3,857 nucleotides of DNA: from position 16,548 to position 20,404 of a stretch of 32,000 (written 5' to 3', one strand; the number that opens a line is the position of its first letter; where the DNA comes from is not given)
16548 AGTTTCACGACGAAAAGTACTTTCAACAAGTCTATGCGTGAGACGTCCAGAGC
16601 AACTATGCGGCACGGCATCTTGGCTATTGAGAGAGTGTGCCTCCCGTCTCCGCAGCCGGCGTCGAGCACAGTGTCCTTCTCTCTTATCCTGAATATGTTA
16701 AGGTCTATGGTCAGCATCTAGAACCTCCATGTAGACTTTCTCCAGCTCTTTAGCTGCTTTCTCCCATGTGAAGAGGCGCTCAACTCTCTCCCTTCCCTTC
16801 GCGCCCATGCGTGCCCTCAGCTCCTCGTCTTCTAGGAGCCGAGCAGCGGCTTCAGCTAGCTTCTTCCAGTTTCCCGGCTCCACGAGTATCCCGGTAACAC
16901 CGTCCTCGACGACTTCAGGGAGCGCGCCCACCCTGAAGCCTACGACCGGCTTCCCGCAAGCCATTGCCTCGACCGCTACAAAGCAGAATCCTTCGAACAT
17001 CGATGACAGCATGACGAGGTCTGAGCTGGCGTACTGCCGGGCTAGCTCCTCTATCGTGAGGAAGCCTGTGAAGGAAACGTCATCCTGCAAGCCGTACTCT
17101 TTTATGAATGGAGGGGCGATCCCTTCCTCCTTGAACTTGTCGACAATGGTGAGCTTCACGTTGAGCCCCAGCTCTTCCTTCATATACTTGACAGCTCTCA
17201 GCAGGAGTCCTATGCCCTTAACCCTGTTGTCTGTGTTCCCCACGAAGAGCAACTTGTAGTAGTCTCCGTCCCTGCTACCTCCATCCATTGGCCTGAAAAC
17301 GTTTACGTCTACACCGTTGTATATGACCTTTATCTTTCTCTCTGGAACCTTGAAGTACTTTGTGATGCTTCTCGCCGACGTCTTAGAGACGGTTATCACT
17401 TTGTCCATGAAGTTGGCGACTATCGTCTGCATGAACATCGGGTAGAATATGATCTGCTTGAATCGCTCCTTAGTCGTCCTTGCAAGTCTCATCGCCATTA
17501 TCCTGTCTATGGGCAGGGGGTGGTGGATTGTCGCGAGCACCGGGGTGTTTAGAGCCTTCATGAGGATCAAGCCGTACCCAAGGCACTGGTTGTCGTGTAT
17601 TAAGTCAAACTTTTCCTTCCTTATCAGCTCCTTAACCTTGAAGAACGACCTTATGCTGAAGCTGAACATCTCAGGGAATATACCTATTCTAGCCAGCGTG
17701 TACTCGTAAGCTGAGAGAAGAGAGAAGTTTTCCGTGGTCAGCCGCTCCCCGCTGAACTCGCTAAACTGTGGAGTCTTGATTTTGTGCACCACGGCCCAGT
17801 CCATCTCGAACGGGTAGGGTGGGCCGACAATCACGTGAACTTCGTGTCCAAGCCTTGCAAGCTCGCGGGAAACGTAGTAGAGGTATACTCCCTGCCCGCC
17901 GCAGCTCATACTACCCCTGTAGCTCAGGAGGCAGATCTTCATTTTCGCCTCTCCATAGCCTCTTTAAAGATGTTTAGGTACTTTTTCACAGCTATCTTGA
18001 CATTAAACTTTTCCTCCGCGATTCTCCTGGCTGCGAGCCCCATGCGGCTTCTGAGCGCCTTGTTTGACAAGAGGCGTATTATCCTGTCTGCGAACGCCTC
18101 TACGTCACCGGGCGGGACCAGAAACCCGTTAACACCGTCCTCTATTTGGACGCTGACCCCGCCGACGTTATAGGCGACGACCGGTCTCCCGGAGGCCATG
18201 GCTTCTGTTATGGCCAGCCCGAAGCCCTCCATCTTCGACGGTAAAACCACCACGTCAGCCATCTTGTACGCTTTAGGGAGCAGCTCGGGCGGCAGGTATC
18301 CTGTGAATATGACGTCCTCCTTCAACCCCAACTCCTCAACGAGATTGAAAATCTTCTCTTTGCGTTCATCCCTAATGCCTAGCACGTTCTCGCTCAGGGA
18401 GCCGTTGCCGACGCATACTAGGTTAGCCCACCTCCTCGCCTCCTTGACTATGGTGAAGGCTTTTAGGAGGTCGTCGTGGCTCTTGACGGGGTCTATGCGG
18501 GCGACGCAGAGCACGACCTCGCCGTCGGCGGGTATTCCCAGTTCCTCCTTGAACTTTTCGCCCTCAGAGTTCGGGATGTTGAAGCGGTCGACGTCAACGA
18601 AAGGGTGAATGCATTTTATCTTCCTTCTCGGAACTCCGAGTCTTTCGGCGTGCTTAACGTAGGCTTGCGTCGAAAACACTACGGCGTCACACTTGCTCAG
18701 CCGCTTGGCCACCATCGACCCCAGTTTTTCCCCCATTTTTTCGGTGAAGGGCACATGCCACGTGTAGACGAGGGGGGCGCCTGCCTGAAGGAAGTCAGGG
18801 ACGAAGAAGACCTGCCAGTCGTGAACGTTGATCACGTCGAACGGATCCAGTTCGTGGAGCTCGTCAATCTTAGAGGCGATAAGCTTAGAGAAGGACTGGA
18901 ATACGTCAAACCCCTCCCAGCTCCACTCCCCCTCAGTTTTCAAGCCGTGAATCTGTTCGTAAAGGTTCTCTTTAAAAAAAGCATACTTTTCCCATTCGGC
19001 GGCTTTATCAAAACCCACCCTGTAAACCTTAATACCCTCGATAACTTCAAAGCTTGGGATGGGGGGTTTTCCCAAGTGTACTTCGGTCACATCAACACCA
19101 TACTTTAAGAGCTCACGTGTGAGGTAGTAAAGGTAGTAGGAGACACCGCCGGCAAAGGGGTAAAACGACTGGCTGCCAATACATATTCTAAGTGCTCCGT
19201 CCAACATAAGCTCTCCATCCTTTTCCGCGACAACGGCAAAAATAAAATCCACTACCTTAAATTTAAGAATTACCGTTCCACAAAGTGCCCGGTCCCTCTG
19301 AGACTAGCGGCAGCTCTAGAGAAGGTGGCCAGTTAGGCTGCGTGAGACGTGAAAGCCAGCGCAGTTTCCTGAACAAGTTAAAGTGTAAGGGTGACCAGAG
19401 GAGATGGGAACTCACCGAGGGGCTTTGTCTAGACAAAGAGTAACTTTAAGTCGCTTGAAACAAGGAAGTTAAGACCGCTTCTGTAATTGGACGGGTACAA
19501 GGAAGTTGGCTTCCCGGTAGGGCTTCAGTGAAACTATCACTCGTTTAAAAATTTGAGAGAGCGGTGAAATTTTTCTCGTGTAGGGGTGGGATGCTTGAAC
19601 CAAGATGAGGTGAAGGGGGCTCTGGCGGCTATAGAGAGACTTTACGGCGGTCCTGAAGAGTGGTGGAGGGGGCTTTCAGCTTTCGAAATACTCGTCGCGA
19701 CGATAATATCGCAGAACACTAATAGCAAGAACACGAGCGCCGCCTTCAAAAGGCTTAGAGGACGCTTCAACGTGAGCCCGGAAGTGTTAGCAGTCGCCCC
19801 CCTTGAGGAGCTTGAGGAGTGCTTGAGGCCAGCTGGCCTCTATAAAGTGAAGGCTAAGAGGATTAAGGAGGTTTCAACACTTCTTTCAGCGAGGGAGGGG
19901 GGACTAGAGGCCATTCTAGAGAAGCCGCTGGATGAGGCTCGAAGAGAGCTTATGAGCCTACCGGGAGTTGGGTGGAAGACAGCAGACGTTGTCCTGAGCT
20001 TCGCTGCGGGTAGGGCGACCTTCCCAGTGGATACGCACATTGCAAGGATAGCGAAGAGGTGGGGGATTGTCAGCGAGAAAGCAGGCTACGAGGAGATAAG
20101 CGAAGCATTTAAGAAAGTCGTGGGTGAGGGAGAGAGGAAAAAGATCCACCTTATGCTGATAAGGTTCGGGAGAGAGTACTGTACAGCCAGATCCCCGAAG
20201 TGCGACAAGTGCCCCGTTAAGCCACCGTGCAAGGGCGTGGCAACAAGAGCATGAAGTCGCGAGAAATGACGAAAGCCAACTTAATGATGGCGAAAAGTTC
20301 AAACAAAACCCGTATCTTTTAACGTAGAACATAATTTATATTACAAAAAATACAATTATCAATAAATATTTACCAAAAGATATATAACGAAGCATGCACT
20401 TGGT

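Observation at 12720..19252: Six-gene GT4-GT4-methyltransferase-B12 radical SAM-methyltransferase-methyltransferase block: candidate unknown glyco/methyl-tailoring pathway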

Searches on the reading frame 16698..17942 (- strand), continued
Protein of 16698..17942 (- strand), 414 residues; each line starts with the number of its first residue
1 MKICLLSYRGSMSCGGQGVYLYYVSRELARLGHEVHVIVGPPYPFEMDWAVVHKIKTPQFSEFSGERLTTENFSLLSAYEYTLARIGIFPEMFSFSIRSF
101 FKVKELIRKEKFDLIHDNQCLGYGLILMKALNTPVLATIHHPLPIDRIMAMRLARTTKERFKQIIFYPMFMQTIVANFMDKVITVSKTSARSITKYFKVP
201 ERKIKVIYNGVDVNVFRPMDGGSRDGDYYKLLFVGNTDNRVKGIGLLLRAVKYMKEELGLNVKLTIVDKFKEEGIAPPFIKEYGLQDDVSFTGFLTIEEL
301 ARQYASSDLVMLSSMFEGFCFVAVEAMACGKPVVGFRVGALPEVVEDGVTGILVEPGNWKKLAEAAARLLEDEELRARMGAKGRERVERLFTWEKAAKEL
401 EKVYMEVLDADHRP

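Call 45: search_solved_structures(query=window:16698-17942:-, max_evalue=1e-50, show_alignments=1)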
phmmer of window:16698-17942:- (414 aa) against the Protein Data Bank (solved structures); distinct sequences matched with E-value up to 1e-50: 1.
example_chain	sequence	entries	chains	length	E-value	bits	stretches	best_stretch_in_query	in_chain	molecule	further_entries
7qsg_A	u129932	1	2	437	8.6e-68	232.5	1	1-406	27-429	D-inositol 3-phosphate glycosyltransferase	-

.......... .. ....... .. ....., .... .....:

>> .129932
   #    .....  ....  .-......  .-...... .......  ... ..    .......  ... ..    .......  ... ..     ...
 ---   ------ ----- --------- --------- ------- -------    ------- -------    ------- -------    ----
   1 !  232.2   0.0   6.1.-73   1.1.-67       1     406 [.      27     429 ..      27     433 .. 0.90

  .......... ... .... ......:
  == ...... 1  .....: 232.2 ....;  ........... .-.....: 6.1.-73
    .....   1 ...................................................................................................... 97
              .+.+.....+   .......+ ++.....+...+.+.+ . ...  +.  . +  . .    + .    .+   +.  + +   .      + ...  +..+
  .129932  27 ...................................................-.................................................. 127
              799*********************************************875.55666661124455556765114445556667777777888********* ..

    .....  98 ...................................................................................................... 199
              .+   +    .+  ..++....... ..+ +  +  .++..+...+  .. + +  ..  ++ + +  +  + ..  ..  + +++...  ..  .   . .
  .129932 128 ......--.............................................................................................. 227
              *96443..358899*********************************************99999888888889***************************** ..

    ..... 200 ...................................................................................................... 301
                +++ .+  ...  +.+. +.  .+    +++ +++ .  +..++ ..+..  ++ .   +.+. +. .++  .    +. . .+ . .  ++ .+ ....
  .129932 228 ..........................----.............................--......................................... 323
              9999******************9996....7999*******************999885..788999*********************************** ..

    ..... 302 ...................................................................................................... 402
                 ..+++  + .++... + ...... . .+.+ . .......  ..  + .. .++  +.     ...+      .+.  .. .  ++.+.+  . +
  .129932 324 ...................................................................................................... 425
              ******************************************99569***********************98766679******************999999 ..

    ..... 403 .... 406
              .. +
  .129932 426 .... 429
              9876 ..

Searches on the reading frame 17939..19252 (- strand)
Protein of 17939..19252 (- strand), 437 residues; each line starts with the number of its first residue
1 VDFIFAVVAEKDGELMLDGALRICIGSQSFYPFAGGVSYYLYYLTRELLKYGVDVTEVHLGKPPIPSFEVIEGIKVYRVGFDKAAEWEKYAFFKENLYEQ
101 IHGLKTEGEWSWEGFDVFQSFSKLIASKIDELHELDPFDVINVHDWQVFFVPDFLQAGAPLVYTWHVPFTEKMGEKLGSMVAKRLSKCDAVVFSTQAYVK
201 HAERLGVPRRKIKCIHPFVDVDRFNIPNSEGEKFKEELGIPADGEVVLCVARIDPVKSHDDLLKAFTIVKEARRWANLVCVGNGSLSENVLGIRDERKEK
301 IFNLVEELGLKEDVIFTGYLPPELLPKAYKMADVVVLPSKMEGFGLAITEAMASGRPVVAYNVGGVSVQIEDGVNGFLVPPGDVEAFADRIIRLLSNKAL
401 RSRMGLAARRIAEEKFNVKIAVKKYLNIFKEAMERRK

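Call 3: search_protein_families(library=pfam, proteins=[window:17939-19252:-], max_evalue=0.01)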
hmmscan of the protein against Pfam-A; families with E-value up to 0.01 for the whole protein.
window:17939-19252:- (437 aa): 9 families
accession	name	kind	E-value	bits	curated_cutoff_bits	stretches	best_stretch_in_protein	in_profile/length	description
PF00534.26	Glycos_transf_1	-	8e-48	162.7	26.4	1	232-410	3-171/172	Glycosyl transferases group 1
PF13692.12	Glyco_trans_1_4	-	3.8e-38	131.4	27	1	245-397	2-142/142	Glycosyl transferases group 1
PF13439.12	Glyco_transf_4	-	4.2e-17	63.1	28.5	1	35-223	2-170/170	Glycosyltransferase Family 4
PF13579.12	Glyco_trans_4_4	-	5.2e-09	37.1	29.7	1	35-216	1-156/158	Glycosyl transferase 4-like domain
PF20706.3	GT4-conflict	-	4.2e-08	33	26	1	246-397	199-357/385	Family 4 Glycosyltransferase in conflict systems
PF21269.3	TreT_GT1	-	3.5e-07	30.4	27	1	97-200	47-144/144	Trehalose synthase, N-terminal domain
PF08323.17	Glyco_transf_5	-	5.4e-05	23.5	22.7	1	35-166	16-166/239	Starch synthase catalytic domain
PF00982.27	Glyco_transf_20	-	6.2e-05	22.4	32.5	1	91-201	92-210/473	Glycosyltransferase family 20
PF13524.12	Glyco_trans_1_2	-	0.00081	19.8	25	1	313-419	28-136/144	Glycosyl transferase-like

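Call 8: search_protein_families(library=ncbifam, proteins=[window:17939-19252:-], max_evalue=0.001)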
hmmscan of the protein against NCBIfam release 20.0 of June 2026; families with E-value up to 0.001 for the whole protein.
window:17939-19252:- (437 aa): 44 families (the best 25 are shown)
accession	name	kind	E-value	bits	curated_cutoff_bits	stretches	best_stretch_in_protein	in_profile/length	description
TIGR03999.1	thiol_BshA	equivalog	1.8e-42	145.6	273.7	1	177-433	134-374/375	N-acetyl-alpha-D-glucosaminyl L-malate synthase BshA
TIGR03449.1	mycothiol_MshA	equivalog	2.3e-39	135.4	462.5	1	187-434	164-405/406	D-inositol-3-phosphate glycosyltransferase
TIGR03088.1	stp2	hypoth_equivalog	1.1e-36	126.7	409.05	1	202-432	152-373/374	TIGR03088 family PEP-CTERM/XrtA system glycosyltransferase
NF041876.1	EPS_EpsE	equivalog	3.7e-31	108.8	400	1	247-420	217-384/389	exopolysaccharide biosynthesis GT4 family glycosyltransferase EpsE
TIGR04063.1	stp3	hypoth_equivalog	4e-27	95.1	442.05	1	187-432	157-395/397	TIGR04063 family PEP-CTERM/XrtA system glycosyltransferase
TIGR04047.1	MSMEG_0565_glyc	hypoth_equivalog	2.4e-25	89.4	259.85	1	214-413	163-356/373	MSMEG_0565 family glycosyltransferase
TIGR04157.1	glyco_rSAM_CFB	subfamily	2e-24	86.4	400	1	184-428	166-405/406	TIGR04157 family glycosyltransferase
NF041139.1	TreT_Thcocales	equivalog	3.1e-24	85.5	775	1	134-431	121-411/412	trehalose synthase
NF038295.1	EPS_HpsP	equivalog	5.4e-24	84.9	550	1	183-431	150-386/388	hormogonium polysaccharide biosynthesis glycosyltransferase HpsP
NF012028.0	PRK15484.1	subfamily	2e-21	76.5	618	1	206-424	157-370/380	lipopolysaccharide N-acetylglucosaminyltransferase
TIGR02149.1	glgA_Coryne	subfamily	2.4e-21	76.3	302.4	1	133-431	79-389/391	glycogen synthase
NF038229.1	Glyco4_Geo_Pelo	equivalog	1.1e-20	73.9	400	1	185-433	107-337/338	GPMC system family 4 glycosyltransferase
NF041010.1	glycosy_Agl16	equivalog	1.5e-20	73.4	575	1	154-431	100-350/352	glycosylation protein Agl16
NF053787.1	GlcN_PG_synth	equivalog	2e-19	69.6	480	2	319-431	249-358/361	N-acetylglucosaminyl phosphatidylglycerol synthase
NF047880.1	glyco_SdgA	exception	3.2e-19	68.9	800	1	298-428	358-486/488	serine-aspartate repeat adhesin O-glycosyltransferase SdgA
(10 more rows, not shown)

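Call 23: search_solved_structures(query=window:17939-19207:-, max_evalue=1e-10)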
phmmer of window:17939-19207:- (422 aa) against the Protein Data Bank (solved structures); distinct sequences matched with E-value up to 1e-10: 26.
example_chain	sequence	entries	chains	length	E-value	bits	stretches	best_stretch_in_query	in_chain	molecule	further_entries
5d00_A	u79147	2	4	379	5.7e-26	94.4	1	103-418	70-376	N-acetyl-alpha-D-glucosaminyl L-malate synthase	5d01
3c4q_A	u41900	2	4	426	8.6e-25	90.6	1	190-395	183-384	Predicted glycosyltransferases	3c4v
3c48_A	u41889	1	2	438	9.4e-25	90.4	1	190-395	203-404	Predicted glycosyltransferases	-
2jjm_A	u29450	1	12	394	7.4e-23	84.2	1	102-418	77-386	GLYCOSYL TRANSFERASE, GROUP 1 FAMILY PROTEIN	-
3mbo_A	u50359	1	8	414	8.2e-23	84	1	102-418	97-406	Glycosyltransferase, group 1 family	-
6zj4_AAA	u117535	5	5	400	2.6e-21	79.1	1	92-412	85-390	Trehalose phosphorylase/synthase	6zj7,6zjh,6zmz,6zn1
6kih_A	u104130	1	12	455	5.7e-21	78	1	220-405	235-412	Tll1590 protein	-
2x6q_A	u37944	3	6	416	1.4e-20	76.7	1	117-414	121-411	TREHALOSE-SYNTHASE TRET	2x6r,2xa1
6d9t_A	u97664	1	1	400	3.3e-20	75.4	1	169-415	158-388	Glycosyl transferase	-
6n1x_A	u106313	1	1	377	3.6e-20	75.3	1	169-411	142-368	Glycosyltransferase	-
2xa2_A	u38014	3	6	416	8.7e-20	74.1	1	117-414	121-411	TREHALOSE-SYNTHASE TRET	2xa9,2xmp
4x6l_A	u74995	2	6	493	1.5e-17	66.7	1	274-415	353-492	TarM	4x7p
4x7m_A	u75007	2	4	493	1.5e-17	66.7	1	274-415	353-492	TarM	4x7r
4wac_A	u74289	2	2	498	1.5e-17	66.7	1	274-415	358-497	Glycosyl transferase, group 1 family protein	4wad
4xso_B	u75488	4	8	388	3e-17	65.7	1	103-404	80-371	Alr3699 protein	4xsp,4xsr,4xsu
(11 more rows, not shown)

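Call 67: find_homologous_proteins(query=window:17939-19207:-, max_evalue=1e-20)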
Query window:17939-19207:- (422 aa): 347 proteins with E <= 1e-20 among 8000 candidates; the best 120 are listed. Only proteins of 232 to 739 residues were searched: fused or split forms outside these lengths cannot appear, so this answer is no evidence that the protein stands alone or is whole; lengths 'longer' or 'shorter' looks for them.
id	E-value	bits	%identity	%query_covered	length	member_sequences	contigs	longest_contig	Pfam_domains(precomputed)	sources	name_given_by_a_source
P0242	1.2e-275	932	96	100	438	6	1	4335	PF00534.27,PF13579.13,PF13439.13,PF20706.4,PF13692.13,PF21269.4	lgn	-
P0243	4.4e-255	864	88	100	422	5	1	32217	PF00534.27,PF13579.13,PF08323.18,PF13439.13,PF20706.4,PF13692.13,PF21269.4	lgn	-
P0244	3.7e-197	673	69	99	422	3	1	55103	PF00534.27,PF13579.13,PF00982.28,PF13439.13,PF20706.4,PF13692.13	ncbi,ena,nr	ncbi:MAG: glycosyltransferase family 4 protein [Candidatus Freyarchaeota archaeon]|nr:glycosyltransf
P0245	1.1e-165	570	59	99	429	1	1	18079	PF00534.27,PF08323.18,PF13439.13,PF20706.4,PF13692.13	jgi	jgi:glycosyltransferase involved in cell wall biosynthesis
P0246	1.9e-165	569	59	99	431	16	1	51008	PF00534.27,PF00982.28,PF08323.18,PF13524.13,PF13439.13,PF20706.4,PF13692.13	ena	-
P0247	8.6e-165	567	58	99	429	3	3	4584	PF00534.27,PF08323.18,PF13524.13,PF13439.13,PF20706.4,PF13692.13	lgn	-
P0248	1.6e-164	566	60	99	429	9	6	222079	PF00534.27,PF00982.28,PF13524.13,PF13439.13,PF20706.4,PF13692.13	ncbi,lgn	ncbi:MAG: glycosyltransferase family 4 protein [Candidatus Jordarchaeaceae archaeon]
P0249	1.9e-163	562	58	98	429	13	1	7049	PF00534.27,PF00982.28,PF08323.18,PF13524.13,PF13439.13,PF20706.4,PF13692.13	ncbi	-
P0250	1.1e-160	553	57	99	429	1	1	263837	PF00534.27,PF13439.13,PF20706.4,PF13692.13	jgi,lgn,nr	nr:glycosyltransferase family 4 protein [Candidatus Freyarchaeota archaeon]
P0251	1.3e-160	553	58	98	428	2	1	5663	PF00534.27,PF00982.28,PF08323.18,PF13439.13,PF20706.4,PF13692.13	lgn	-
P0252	1.5e-159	549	56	99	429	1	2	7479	PF00534.27,PF08323.18,PF13524.13,PF13439.13,PF20706.4,PF13692.13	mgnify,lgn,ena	mgnify:CR=1 FL=1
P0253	4.6e-158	544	57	99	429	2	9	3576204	PF00534.27,PF13439.13,PF20706.4,PF13692.13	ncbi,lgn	ncbi:MAG: glycosyltransferase family 4 protein [Candidatus Freyarchaeum deiterrae]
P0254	2.2e-91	325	42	97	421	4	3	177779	PF00534.27,PF13477.13,PF13579.13,PF00982.28,PF08323.18,PF13524.13,PF13439.13,PF20706.4,PF13692.13,PF21269.4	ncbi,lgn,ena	-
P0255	1.5e-87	312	39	98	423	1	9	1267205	PF00534.27,PF13579.13,PF00982.28,PF08323.18,PF13524.13,PF13439.13,PF20706.4,PF13692.13,PF21269.4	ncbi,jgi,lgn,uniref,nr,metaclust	ncbi:glycosyltransferase family 4 protein [Candidatus Hecatella orcuttiae]|jgi:glycosyltransferase i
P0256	4.7e-83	297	38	99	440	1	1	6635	PF00534.27,PF13579.13,PF00982.28,PF08323.18,PF13524.13,PF13439.13,PF20706.4,PF13692.13,PF21269.4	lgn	-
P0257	6.2e-83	297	37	97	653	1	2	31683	PF00534.27,PF00702.33,PF13579.13,PF08282.19,PF13439.13,PF05116.20,PF20706.4,PF13692.13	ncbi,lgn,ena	-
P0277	1.8e-69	253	37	98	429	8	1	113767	PF00534.27,PF00982.28,PF08323.18,PF13439.13,PF20706.4,PF13692.13,PF21269.4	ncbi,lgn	ncbi:MAG: glycosyltransferase family 4 protein [Candidatus Methanomethylicaceae archaeon]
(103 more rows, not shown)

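Call 69: find_encoding_contigs(protein=P0255, flank=6000, max_places=1)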
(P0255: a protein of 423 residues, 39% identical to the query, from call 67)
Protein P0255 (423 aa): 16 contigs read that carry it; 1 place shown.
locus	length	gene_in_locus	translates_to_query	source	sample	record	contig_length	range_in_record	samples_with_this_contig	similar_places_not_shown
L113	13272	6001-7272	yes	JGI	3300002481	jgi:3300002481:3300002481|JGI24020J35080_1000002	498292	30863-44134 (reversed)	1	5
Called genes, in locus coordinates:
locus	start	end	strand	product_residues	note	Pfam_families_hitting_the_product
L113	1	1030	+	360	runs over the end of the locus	PF00155:Aminotran_1_2, PF00266:Aminotran_5 (faint)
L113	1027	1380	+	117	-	PF04071:zf-like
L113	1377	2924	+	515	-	PF01656:CbiA, PF13500:AAA_26, PF07685:GATase_3, PF00117:GATase (weak)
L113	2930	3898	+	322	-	PF03186:CobD_Cbib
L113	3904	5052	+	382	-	PF01955:CbiZ, PF04608:PgpA (weak)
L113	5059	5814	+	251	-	PF02654:CobS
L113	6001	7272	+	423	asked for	PF08323:Glyco_transf_5 (weak), PF13439:Glyco_transf_4, PF00982:Glyco_transf_20, PF13579:Glyco_trans_4_4, PF21269:TreT_GT1 (weak), PF20706:GT4-conflict, PF00534:Glycos_transf_1, PF13692:Glyco_trans_1_4, +1 more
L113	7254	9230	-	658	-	-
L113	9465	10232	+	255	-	PF02358:Trehalose_PPase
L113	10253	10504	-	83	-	PF03927:NapD (weak), PF01037:AsnC_trans_reg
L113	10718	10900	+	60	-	-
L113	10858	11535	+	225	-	PF01875:Memo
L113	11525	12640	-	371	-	PF01070:FMN_dh (weak), PF01645:Glu_synthase (faint), PF01070:FMN_dh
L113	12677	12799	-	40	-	-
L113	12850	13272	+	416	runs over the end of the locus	PF01964:ThiC_Rad_SAM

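Call 70: find_encoding_contigs(protein=P0277, flank=6000, max_places=1)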
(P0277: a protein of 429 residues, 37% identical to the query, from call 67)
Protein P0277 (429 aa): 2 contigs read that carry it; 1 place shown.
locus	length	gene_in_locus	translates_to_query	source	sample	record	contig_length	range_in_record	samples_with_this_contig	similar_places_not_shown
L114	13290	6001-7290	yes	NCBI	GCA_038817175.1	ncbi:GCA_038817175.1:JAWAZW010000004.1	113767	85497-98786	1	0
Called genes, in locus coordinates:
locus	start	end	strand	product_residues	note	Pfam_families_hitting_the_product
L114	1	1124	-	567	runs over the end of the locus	PF00587:tRNA-synt_2b (faint), PF03129:HGTP_anticodon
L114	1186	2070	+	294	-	PF00491:Arginase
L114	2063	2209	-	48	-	-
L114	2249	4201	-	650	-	PF16177:ACAS_N, PF00501:AMP-binding, PF13193:AMP-binding_C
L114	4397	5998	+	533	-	-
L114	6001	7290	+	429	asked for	PF08323:Glyco_transf_5 (weak), PF13439:Glyco_transf_4, PF00982:Glyco_transf_20 (weak), PF21269:TreT_GT1 (weak), PF20706:GT4-conflict (weak), PF00534:Glycos_transf_1, PF13692:Glyco_trans_1_4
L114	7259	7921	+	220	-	PF05116:S6PP (faint), PF08282:Hydrolase_3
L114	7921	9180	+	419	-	PF00368:HMG-CoA_red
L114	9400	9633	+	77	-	PF27275:MJ0093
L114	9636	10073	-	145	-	PF09885:DUF2112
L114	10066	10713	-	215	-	PF04609:MCR_C (weak)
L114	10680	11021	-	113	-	PF02505:MCR_D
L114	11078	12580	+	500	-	PF26548:DUF8179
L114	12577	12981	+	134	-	PF09875:DUF2102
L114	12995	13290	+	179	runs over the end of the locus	PF09886:DUF2113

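Call 71: find_encoding_contigs(protein=P0257, flank=6000, max_places=1)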
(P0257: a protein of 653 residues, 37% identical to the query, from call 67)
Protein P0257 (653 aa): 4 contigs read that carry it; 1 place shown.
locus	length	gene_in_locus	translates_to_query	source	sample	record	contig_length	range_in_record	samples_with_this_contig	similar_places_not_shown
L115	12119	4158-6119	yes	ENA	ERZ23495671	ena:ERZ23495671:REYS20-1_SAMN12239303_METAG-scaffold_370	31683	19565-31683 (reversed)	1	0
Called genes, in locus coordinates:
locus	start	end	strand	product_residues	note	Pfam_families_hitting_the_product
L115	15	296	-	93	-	PF01909:NTP_transf_2, PF18765:Polbeta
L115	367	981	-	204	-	PF22175:Ogg-HhH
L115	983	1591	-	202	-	PF01864:CarS-like, PF01148:CTP_transf_1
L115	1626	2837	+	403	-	PF01676:Metalloenzyme, PF10143:PhosphMutase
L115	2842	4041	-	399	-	PF21269:TreT_GT1, PF00534:Glycos_transf_1, PF13692:Glyco_trans_1_4, PF20706:GT4-conflict (weak)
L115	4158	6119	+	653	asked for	PF13579:Glyco_trans_4_4 (weak), PF13439:Glyco_transf_4, PF20706:GT4-conflict (weak), PF00534:Glycos_transf_1, PF13692:Glyco_trans_1_4, PF08282:Hydrolase_3, PF05116:S6PP (weak), PF08282:Hydrolase_3, +1 more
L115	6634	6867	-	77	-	PF24113:DUF7387, PF15919:HicB_lk_antitox (weak)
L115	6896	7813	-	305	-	PF23023:Anti-Pycsar_Apyc1, PF00753:Lactamase_B, PF13691:Lactamase_B_4, PF12706:Lactamase_B_2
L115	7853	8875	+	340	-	PF00702:Hydrolase, PF13419:HAD_2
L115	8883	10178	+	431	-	PF18895:T4SS_pilin (weak)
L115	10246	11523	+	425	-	-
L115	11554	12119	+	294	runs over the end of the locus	PF01841:Transglut_core (weak)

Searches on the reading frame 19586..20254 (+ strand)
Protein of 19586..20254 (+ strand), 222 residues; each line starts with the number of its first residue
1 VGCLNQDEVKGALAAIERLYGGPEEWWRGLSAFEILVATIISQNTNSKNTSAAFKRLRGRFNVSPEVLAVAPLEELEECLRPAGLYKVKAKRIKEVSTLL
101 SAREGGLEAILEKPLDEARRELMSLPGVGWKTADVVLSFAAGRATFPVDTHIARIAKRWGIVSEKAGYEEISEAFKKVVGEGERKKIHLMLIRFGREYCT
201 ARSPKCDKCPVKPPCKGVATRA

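Call 5: search_protein_families(library=pfam, proteins=[window:19586-20254:+], max_evalue=0.001)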
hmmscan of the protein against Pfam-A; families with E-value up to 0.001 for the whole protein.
window:19586-20254:+ (222 aa): 3 families
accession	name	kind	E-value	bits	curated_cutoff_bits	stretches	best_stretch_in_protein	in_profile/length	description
PF00730.31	HhH-GPD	-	2.8e-25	89.2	26.2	1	37-179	1-106/108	HhH-GPD superfamily base excision DNA repair protein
PF00633.29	HHH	-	9e-05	22.6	24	1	121-139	12-30/30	Helix-hairpin-helix motif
PF22175.2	Ogg-HhH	-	0.0001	22.3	27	1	36-175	24-164/173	8-oxoguanine DNA glycosylase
